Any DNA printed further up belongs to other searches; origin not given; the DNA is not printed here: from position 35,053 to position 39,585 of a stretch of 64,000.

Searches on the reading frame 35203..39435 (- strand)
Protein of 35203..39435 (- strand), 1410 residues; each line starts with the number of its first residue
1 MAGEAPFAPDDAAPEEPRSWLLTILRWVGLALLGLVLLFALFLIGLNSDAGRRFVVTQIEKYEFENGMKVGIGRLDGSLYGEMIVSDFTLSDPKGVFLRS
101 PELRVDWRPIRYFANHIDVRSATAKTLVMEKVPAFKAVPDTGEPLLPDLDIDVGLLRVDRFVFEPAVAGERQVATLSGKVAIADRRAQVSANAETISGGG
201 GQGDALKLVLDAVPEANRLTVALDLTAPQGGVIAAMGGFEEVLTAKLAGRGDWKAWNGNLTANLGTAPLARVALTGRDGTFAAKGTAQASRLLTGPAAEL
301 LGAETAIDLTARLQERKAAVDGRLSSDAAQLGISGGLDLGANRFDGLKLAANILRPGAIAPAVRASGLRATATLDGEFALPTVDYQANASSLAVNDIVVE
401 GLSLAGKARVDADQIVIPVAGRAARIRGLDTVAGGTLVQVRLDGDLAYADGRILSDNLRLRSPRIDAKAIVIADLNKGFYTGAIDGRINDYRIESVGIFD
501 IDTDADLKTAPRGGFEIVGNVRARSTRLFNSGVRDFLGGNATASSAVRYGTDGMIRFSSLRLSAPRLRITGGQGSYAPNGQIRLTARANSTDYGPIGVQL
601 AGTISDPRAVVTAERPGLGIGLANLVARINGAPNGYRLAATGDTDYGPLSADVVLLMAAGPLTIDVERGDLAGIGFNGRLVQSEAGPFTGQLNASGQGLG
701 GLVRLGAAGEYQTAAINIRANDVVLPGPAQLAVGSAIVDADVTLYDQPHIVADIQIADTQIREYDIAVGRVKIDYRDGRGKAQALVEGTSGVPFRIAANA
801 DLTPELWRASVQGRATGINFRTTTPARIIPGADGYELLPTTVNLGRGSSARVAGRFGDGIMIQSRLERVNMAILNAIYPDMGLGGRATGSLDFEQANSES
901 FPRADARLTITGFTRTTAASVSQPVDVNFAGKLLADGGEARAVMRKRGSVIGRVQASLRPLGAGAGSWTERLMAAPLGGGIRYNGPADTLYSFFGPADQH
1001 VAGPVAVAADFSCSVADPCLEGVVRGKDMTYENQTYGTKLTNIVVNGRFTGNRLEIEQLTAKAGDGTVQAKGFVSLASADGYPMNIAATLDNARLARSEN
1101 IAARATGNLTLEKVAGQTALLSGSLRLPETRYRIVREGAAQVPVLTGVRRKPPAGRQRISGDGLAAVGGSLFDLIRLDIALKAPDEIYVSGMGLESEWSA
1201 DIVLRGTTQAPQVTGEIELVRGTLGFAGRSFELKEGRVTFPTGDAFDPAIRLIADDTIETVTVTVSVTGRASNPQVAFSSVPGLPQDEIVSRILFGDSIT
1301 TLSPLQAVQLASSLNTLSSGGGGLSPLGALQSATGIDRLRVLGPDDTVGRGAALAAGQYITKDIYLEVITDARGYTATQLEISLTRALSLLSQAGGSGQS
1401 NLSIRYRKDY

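Call 53: search_protein_families(library=pfam, proteins=[window:35203-39435:-], max_evalue=0.001)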
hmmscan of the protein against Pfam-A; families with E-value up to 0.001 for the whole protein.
window:35203-39435:- (1410 aa): 1 family
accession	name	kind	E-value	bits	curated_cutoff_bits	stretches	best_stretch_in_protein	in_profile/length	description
PF04357.19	TamB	-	2.3e-57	195.4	22.4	1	1058-1410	2-381/381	TamB, inner membrane protein subunit of TAM complex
